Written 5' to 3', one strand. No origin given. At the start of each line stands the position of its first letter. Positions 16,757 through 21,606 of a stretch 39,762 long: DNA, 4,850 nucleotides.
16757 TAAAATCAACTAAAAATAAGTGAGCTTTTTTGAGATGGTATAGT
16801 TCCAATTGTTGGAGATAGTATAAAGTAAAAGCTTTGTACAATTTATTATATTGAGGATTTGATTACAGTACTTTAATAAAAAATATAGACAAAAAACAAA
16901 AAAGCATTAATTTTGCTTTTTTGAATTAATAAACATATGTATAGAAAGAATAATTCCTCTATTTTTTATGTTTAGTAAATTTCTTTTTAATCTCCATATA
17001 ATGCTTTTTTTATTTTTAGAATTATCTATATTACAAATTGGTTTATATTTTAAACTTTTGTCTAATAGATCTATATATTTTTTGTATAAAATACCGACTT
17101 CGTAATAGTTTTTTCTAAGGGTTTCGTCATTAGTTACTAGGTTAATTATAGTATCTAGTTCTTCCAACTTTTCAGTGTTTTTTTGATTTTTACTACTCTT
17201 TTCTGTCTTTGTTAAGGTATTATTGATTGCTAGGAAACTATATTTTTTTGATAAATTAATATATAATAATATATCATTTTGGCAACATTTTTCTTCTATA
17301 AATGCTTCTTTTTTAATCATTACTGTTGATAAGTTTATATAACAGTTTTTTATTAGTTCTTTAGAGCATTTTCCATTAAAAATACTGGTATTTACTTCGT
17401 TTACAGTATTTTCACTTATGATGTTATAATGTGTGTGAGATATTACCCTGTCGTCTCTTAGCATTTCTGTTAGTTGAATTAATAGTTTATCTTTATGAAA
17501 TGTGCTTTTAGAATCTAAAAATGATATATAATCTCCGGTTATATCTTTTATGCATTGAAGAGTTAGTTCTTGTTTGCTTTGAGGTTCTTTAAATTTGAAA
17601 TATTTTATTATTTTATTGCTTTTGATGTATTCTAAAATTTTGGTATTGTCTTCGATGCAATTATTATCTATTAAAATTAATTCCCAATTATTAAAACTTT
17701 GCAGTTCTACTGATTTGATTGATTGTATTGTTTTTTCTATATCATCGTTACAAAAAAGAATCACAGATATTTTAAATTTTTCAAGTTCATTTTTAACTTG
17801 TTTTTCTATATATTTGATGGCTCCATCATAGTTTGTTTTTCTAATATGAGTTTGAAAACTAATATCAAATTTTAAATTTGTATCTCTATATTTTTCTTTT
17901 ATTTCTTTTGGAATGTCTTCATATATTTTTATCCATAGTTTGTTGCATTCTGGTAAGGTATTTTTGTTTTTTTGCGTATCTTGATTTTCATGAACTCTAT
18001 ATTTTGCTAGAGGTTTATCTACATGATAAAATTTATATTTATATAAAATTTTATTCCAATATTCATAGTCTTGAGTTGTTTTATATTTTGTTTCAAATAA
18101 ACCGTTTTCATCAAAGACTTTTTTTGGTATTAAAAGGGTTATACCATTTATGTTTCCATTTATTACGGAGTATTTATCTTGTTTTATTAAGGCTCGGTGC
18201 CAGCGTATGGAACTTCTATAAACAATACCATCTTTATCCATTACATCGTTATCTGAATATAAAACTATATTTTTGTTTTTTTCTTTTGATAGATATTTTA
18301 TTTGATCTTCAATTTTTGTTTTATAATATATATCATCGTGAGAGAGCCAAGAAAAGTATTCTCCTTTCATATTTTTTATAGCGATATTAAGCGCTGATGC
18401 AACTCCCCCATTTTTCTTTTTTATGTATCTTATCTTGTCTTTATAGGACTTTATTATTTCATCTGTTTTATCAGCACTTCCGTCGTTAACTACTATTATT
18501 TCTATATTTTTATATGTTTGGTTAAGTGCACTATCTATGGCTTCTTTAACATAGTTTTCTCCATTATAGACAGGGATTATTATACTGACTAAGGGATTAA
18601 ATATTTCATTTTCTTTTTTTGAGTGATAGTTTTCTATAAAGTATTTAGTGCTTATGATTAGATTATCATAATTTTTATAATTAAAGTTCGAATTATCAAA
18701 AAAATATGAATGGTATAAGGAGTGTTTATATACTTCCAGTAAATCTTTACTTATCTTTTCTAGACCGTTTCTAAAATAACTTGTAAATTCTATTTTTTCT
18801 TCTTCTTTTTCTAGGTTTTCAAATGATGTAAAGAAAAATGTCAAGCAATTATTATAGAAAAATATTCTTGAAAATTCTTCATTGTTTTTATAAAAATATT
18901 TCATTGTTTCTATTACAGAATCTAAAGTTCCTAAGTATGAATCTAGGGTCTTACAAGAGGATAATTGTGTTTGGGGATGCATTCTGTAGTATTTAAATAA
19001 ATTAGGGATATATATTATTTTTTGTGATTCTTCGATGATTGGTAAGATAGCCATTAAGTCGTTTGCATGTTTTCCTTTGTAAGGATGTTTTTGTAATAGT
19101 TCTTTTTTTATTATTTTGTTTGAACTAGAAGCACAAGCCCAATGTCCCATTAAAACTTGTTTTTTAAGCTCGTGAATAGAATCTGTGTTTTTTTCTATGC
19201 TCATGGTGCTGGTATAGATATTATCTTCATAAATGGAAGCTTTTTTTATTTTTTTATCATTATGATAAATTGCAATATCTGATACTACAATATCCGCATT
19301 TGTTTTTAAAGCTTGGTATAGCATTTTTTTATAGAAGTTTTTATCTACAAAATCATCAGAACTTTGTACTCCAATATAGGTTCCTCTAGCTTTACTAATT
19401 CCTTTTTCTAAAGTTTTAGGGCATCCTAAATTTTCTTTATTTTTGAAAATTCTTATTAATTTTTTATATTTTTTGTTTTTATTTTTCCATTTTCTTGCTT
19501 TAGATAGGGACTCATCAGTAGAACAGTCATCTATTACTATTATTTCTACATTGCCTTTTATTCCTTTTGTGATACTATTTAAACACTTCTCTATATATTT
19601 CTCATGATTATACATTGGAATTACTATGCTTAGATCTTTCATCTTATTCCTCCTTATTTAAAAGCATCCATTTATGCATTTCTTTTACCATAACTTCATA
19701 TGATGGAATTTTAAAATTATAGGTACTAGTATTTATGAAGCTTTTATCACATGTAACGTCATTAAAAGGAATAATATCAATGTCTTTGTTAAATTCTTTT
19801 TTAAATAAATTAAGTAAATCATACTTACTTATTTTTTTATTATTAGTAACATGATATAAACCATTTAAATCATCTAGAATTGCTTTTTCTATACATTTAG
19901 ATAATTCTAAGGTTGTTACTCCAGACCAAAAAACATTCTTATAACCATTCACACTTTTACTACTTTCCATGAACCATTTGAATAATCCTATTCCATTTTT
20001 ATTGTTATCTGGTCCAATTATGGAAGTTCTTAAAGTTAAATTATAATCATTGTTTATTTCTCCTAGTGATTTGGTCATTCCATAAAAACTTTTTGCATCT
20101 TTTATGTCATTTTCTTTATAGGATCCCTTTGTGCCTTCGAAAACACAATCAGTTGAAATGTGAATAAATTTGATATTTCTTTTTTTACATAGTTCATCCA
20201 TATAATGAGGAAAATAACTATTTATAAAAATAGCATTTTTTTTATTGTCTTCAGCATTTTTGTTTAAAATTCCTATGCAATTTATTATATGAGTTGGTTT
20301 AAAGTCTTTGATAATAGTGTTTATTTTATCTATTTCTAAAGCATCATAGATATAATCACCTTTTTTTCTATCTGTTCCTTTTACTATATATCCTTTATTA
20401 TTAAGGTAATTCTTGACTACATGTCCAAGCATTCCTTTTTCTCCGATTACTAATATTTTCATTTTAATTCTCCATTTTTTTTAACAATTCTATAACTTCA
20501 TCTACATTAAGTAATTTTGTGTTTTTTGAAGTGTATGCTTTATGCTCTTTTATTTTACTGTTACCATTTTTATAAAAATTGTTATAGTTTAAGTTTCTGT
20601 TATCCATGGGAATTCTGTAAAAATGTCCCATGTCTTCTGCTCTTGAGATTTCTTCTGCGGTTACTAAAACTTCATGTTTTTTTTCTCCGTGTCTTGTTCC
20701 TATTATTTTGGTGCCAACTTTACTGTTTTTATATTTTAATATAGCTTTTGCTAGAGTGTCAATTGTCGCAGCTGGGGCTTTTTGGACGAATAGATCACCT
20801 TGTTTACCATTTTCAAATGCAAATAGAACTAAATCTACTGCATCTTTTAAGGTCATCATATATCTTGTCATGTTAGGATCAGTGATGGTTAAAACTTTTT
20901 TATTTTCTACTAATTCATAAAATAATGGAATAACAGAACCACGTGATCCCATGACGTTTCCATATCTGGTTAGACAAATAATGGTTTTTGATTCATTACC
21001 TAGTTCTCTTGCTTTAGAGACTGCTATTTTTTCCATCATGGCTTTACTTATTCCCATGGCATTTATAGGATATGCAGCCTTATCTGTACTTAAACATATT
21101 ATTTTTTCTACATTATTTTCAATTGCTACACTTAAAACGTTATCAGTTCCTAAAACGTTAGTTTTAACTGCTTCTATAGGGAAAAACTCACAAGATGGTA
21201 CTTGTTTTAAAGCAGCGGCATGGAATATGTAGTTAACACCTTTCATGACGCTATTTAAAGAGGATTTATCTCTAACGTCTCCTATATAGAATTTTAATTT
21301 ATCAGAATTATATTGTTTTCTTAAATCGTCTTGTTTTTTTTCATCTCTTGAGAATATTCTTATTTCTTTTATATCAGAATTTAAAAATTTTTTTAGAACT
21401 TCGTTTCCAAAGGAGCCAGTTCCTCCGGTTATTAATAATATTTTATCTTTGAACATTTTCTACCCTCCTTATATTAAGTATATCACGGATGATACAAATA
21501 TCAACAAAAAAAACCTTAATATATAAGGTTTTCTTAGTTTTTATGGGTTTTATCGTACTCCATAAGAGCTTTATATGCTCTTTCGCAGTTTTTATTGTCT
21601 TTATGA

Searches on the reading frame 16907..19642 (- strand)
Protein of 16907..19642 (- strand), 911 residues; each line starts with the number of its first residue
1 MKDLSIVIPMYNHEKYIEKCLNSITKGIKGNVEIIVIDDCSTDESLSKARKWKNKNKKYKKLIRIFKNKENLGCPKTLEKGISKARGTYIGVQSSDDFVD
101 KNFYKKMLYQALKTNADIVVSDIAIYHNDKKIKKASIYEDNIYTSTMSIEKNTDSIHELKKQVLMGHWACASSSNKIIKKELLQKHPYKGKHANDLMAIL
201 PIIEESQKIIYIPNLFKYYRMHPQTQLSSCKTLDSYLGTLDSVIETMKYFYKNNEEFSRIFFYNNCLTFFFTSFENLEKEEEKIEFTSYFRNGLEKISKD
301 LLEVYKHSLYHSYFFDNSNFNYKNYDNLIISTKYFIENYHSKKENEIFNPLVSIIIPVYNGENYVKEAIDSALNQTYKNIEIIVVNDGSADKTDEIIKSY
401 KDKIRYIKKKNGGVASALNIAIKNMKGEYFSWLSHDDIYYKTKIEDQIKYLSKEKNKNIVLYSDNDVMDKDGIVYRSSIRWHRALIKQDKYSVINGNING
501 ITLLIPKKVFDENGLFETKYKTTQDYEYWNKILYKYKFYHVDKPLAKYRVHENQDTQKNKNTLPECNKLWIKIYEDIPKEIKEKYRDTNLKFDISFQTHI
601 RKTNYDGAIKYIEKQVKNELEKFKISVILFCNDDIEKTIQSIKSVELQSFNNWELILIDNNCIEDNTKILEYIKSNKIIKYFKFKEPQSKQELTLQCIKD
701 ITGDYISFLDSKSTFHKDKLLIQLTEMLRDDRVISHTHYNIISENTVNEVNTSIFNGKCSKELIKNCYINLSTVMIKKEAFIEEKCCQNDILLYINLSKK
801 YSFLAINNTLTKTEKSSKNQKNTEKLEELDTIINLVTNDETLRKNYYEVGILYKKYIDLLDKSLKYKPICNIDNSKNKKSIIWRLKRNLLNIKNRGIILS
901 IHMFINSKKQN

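Call 9: search_protein_families(library=pfam, proteins=[window:16907-19642:-], max_evalue=0.001)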
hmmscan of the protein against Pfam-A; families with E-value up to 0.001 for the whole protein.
window:16907-19642:- (911 aa): 3 families
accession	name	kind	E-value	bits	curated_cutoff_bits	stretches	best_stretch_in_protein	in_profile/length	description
PF00535.33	Glycos_transf_2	-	4.1e-75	251.8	23.3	3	353-478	1-130/168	Glycosyl transferase family 2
PF10111.15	Glyco_tranf_2_2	-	2e-18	67.3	27.3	2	353-552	1-219/276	Glycosyltransferase like family 2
PF13641.12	Glyco_tranf_2_3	-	3.2e-15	57.2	27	1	352-451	3-111/230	Glycosyltransferase like family 2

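Call 11: search_protein_families(library=ncbifam, proteins=[window:16907-19642:-], max_evalue=0.001)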
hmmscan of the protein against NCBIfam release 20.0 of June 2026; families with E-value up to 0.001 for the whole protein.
window:16907-19642:- (911 aa): 23 families
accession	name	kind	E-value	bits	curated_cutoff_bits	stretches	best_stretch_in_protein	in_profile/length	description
NF047683.1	TeichurnBiosyTuaG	equivalog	2.4e-59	201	400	3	349-570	5-222/252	teichuronic acid biosynthesis protein TuaG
NF007482.0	PRK10073.1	equivalog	5.8e-43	147.2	423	2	3-224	7-220/334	glycosyltransferase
NF053739.1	GlytfEpsEBac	equivalog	5.9e-40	136.9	450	3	350-559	1-211/265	glycosyltransferase EpsE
TIGR03937.1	PgaC_IcaA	equivalog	1.3e-34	119.8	422.3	3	342-451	37-150/407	poly-beta-1,6-N-acetyl-D-glucosamine synthase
TIGR04283.1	glyco_like_mftF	equivalog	1.5e-26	93.4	182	2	352-541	1-178/221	TIGR04283 family arsenosugar biosynthesis glycosyltransferase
NF050050.1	ProtGlycPglI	equivalog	3.6e-25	89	500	3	350-559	2-211/306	GalNAc(5)-diNAcBac-PP-undecaprenol beta-1,3-glucosyltransferase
NF038302.1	EPS_HpsE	equivalog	4.1e-25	88.4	300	2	353-454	4-114/307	hormogonium polysaccharide biosynthesis glycosyltransferase HpsE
NF007453.0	PRK10018.1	equivalog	4.7e-24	85.5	382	3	349-537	5-194/280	colanic acid biosynthesis glycosyltransferase WcaA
NF041875.1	EPS_EpsD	equivalog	2.6e-23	82.9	370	2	352-461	1-113/325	exopolysaccharide biosynthesis glycosyltransferase EpsD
TIGR04017.1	WcaA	equivalog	1.8e-22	80.3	495.75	3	349-537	4-193/279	colanic acid biosynthesis glycosyltransferase WcaA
TIGR03111.1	glyc2_xrt_Gpos1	hypoth_equivalog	1.3e-21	76.9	363.95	2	338-500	36-202/439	TIGR03111 family XrtG-associated glycosyltransferase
NF041394.1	GtaseAglG_Halo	equivalog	9e-16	58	440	1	352-450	3-106/304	glucosyl-dolichyl phosphate glucuronosyltransferase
NF038299.1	EPS_HpsN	equivalog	4.8e-15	55.3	425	2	350-439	1-93/317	hormogonium polysaccharide biosynthesis glycosyltransferase HpsN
TIGR03965.1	mycofact_glyco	equivalog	2.4e-14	53.1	280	2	2-122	74-190/467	mycofactocin biosynthesis glycosyltransferase MftF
TIGR03469.1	HpnB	hypoth_equivalog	1.9e-12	46.9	379.25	2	345-402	40-97/386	hopene-associated glycosyltransferase HpnB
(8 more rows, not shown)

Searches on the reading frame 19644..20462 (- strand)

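Call 9: search_protein_families(library=pfam, proteins=[window:19644-20462:-], max_evalue=0.001)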
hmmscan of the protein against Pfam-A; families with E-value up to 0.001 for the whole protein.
window:19644-20462:- (272 aa): 2 families
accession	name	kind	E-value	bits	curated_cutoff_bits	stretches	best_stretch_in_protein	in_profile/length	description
PF04321.23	RmlD_sub_bind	-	3.2e-30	105.6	27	1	1-227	1-234/287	RmlD substrate binding domain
PF01370.27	Epimerase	-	1e-12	48.4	20.9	1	3-135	1-150/240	NAD dependent epimerase/dehydratase family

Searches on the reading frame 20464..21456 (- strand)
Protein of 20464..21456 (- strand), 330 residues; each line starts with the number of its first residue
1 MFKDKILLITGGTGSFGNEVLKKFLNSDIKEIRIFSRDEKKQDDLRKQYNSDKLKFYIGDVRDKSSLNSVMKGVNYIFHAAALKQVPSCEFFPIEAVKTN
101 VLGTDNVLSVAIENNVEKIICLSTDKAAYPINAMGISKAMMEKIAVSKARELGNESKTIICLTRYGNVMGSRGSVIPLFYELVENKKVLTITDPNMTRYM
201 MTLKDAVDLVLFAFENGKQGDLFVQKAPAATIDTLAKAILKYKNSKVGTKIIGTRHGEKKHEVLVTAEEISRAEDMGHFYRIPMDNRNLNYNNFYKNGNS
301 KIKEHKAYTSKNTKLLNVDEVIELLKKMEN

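Call 9: search_protein_families(library=pfam, proteins=[window:20464-21456:-], max_evalue=0.001)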
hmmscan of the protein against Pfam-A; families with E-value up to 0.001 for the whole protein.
window:20464-21456:- (330 aa): 13 families
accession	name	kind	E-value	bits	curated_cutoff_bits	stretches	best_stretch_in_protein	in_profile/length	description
PF02719.21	Polysacc_synt_2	-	2.1e-102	342.7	20.2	1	7-282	1-291/293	Polysaccharide biosynthesis protein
PF01370.27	Epimerase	-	1e-24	87.7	20.9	1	8-221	2-235/240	NAD dependent epimerase/dehydratase family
PF16363.11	GDP_Man_Dehyd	-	2.5e-18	67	27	1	8-263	1-282/332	GDP-mannose 4,6 dehydratase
PF01073.25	3Beta_HSD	-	2.7e-18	66.4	22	1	8-132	1-125/280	3-beta hydroxysteroid dehydrogenase/isomerase family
PF08485.16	Polysacc_syn_2C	-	1.3e-12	47.6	25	1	285-329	1-45/48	Polysaccharide biosynthesis protein C-terminal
PF13460.12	NAD_binding_10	-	1.9e-11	44.6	27.2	1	11-148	1-124/184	NAD(P)H-binding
PF07993.18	NAD_binding_4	-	6.6e-08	32.5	20.1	1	9-143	1-155/258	Male sterility protein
PF04321.23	RmlD_sub_bind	-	1.1e-07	31.6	27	1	7-125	3-102/287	RmlD substrate binding domain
PF05368.20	NmrA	-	2.4e-07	31.1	27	1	4-198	2-183/298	NmrA-like family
PF08659.16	KR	-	0.00014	22.3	22.6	1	8-75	4-76/180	KR domain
PF00106.31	adh_short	-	0.00022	21.2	26.6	1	5-75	1-72/195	short chain dehydrogenase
PF01488.26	Shikimate_DH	-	0.00029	21.4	24.3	1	4-55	13-62/138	Shikimate / quinate 5-dehydrogenase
PF03435.24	Sacchrp_dh_NADP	-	0.00034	21.4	25.1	0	8-76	2-71/129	Saccharopine dehydrogenase NADP binding domain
